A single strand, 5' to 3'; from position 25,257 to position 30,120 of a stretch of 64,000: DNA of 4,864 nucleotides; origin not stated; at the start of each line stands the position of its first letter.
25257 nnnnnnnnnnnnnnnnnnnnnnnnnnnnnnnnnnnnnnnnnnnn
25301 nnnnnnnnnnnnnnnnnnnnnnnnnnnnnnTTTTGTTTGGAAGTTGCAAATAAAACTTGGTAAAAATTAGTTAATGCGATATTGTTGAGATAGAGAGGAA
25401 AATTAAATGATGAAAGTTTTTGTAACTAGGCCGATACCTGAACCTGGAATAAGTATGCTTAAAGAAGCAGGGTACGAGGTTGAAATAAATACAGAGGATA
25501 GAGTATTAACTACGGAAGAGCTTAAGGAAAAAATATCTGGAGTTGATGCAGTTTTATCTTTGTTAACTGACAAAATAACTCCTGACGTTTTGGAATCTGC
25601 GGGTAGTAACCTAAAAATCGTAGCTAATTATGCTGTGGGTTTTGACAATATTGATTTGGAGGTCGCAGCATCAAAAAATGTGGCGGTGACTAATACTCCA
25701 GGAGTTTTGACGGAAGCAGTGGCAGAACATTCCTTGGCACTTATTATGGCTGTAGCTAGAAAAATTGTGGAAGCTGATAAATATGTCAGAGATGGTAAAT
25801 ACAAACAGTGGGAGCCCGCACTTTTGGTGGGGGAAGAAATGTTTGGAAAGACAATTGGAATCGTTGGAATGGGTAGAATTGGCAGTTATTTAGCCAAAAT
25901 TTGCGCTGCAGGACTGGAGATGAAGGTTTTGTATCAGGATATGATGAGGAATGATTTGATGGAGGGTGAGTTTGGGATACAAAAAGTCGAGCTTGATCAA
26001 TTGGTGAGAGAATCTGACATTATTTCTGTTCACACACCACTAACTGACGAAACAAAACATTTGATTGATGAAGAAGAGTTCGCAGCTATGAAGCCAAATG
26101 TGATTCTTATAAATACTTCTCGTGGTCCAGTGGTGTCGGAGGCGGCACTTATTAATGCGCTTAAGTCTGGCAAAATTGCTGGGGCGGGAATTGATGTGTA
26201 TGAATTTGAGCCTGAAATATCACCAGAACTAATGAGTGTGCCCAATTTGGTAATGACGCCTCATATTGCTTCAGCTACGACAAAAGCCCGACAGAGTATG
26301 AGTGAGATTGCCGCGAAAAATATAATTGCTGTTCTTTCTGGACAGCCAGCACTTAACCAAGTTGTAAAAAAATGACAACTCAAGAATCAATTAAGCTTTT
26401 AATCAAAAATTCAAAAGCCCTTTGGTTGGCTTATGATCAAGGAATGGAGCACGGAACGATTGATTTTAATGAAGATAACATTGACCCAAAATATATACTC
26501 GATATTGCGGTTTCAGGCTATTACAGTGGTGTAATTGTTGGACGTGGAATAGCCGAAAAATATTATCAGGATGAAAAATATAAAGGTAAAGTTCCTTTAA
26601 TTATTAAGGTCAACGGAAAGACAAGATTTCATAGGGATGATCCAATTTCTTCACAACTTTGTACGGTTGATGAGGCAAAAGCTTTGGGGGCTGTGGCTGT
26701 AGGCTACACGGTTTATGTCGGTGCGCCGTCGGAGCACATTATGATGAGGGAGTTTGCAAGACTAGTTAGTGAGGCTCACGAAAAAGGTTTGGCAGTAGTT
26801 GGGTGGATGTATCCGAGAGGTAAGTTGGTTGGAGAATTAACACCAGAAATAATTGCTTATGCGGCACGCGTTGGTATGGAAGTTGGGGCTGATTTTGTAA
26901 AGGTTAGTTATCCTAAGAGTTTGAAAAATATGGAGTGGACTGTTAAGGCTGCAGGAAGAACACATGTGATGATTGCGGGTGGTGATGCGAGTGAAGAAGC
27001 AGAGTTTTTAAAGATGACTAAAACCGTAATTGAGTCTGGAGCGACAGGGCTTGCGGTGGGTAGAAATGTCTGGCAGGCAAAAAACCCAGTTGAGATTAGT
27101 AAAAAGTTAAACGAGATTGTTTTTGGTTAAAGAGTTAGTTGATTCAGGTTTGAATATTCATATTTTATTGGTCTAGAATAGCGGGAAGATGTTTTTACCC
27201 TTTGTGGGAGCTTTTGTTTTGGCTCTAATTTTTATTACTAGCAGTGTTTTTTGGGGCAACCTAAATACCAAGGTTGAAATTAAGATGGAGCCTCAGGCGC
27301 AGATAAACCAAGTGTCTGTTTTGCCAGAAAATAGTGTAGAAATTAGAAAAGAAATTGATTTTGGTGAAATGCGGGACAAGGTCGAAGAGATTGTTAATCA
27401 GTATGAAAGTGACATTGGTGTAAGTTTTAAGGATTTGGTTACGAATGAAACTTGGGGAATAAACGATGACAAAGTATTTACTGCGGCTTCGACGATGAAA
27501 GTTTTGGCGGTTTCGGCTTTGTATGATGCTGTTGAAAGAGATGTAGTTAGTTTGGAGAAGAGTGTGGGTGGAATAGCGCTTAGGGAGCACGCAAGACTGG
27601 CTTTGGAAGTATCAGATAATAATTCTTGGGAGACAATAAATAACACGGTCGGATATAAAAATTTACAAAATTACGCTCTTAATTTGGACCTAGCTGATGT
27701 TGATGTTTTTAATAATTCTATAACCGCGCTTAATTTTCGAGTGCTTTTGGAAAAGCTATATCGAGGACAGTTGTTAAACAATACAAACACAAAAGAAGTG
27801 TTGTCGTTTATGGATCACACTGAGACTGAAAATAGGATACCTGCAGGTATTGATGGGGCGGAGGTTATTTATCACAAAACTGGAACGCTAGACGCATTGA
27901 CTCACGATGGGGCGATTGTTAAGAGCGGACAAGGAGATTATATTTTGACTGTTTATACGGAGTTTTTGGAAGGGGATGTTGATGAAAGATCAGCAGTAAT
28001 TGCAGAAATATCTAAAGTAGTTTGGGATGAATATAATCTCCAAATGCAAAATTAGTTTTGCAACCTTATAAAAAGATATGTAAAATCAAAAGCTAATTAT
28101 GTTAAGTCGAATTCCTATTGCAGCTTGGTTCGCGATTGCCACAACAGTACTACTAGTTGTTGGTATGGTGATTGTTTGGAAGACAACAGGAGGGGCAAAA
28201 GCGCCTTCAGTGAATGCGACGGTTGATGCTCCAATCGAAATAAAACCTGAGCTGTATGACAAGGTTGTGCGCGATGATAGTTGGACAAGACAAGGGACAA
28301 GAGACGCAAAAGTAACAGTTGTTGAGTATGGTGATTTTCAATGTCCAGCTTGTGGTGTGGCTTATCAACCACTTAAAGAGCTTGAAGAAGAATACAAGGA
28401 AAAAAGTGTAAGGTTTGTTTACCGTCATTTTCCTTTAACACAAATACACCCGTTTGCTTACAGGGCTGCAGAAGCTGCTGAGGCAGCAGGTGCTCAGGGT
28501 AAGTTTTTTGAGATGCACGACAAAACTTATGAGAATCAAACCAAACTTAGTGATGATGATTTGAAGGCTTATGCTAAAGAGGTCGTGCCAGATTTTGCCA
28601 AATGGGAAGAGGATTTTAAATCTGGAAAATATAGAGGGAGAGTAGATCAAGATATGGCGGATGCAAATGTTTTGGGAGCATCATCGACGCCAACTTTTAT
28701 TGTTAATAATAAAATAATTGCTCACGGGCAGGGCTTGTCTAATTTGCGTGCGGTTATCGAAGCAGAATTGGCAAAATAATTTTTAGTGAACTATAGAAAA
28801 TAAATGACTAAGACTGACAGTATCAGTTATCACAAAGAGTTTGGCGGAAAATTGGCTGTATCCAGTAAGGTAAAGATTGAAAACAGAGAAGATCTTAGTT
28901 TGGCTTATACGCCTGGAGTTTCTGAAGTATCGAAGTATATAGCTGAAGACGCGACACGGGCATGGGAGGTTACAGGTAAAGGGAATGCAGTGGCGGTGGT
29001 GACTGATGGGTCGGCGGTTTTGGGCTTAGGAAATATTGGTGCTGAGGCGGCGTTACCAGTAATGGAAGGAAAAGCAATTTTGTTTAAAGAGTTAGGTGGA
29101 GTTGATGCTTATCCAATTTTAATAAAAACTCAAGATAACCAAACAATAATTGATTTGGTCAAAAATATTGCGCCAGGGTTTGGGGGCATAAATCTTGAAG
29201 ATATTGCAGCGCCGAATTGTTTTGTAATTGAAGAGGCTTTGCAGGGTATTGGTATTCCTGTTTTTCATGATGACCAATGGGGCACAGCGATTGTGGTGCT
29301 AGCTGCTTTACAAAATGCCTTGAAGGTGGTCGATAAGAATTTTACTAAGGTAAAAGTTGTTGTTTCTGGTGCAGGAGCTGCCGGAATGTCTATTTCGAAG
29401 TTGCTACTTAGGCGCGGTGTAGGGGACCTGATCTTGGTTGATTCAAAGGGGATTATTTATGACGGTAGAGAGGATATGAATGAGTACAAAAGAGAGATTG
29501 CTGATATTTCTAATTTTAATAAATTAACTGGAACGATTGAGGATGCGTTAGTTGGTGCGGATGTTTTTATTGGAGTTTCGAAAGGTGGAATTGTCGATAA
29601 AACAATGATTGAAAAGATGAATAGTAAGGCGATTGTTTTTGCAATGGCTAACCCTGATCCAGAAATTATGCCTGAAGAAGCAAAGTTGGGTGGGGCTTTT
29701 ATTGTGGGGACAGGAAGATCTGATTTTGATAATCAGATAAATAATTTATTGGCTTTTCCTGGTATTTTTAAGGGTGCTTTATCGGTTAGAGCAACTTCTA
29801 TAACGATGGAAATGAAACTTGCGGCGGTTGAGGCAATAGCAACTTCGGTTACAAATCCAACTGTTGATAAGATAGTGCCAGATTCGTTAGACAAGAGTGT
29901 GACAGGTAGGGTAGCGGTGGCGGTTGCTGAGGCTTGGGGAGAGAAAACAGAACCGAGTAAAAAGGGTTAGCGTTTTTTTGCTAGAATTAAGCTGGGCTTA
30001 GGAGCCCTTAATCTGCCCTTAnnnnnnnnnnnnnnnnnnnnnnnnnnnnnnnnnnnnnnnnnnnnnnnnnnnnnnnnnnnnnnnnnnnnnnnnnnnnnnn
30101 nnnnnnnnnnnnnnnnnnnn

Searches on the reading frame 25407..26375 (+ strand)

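Call 84: search_protein_families(library=ncbifam, proteins=[window:25407-26375:+], max_evalue=0.00001)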
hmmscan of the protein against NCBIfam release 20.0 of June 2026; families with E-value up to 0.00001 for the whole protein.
window:25407-26375:+ (322 aa): 21 families
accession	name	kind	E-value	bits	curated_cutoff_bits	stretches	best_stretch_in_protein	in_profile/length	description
NF009714.1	PRK13243.1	equivalog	4.3e-110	368.1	455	1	3-317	4-320/332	glyoxylate reductase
TIGR01327.1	PGDH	equivalog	5.1e-82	276.3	454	1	3-318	1-309/525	phosphoglycerate dehydrogenase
NF011938.0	PRK15409.1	equivalog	3.3e-70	236.7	492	1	54-317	53-316/324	glyoxylate/hydroxypyruvate reductase GhrB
NF005069.0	PRK06487.1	equivalog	8.4e-61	205.8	448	1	35-315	38-316/320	2-hydroxyacid dehydrogenase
NF008759.0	PRK11790.1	equivalog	2.7e-60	204.2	404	1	3-309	13-316/410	phosphoglycerate dehydrogenase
NF006263.0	PRK08410.1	equivalog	1.7e-54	185.4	389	1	36-311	33-308/311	D-2-hydroxyacid dehydrogenase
NF001309.0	PRK00257.1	equivalog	3.8e-46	157.8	434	2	142-310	111-278/379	4-phosphoerythronate dehydrogenase PdxB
NF005387.0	PRK06932.1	equivalog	6.9e-45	153.4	492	1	58-306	56-306/314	2-hydroxyacid dehydrogenase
NF041369.1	Dhydh_Halo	equivalog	1.1e-42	146.4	400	1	69-320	56-305/305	D-2-hydroxyacid dehydrogenase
NF006374.0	PRK08605.1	subfamily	4.8e-42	144.2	356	1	23-304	24-316/332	D-lactate dehydrogenase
NF005750.0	PRK07574.1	equivalog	2.5e-41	142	329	1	18-307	64-353/386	NAD-dependent formate dehydrogenase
NF009127.0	PRK12480.1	equivalog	1.6e-37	129.2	579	1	23-269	24-265/330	D-lactate dehydrogenase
NF000492.1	vanH_gen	exception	1.1e-35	123.2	540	1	67-304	65-305/312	D-lactate dehydrogenase VanH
NF005027.0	PRK06436.1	equivalog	1.4e-34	119.6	261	1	65-322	46-290/303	2-hydroxyacid dehydrogenase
NF000112.1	vanH-Amyco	exception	1.4e-29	103.4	625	1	62-271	89-287/348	VanH-AOV family D-lactate dehydrogenase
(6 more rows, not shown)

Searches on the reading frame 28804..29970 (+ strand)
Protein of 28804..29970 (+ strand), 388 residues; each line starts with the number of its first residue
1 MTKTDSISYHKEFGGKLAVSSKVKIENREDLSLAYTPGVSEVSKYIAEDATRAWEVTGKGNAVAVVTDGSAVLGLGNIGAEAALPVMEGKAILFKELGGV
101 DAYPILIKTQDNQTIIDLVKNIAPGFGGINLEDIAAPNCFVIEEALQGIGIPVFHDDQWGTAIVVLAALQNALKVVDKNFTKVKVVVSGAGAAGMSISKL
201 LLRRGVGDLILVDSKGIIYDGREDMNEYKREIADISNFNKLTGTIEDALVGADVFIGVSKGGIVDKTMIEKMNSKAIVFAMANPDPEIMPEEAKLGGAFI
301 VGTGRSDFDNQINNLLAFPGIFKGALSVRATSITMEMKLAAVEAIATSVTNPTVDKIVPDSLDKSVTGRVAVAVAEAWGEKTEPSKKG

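Call 84: search_protein_families(library=ncbifam, proteins=[window:28804-29970:+], max_evalue=0.00001)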
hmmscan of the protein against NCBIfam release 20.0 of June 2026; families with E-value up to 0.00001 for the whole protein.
window:28804-29970:+ (388 aa): 3 families
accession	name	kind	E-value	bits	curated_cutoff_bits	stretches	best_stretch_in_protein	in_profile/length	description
NF009501.0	PRK12861.1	subfamily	2.2e-104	350.1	1178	1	6-351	11-358/764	NADP-dependent malic enzyme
NF010052.0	PRK13529.1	subfamily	1.3e-27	96.6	326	1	129-378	244-531/564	oxaloacetate-decarboxylating malate dehydrogenase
NF041582.1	malolactic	exception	5.5e-15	55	850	1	132-377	230-509/536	malolactic enzyme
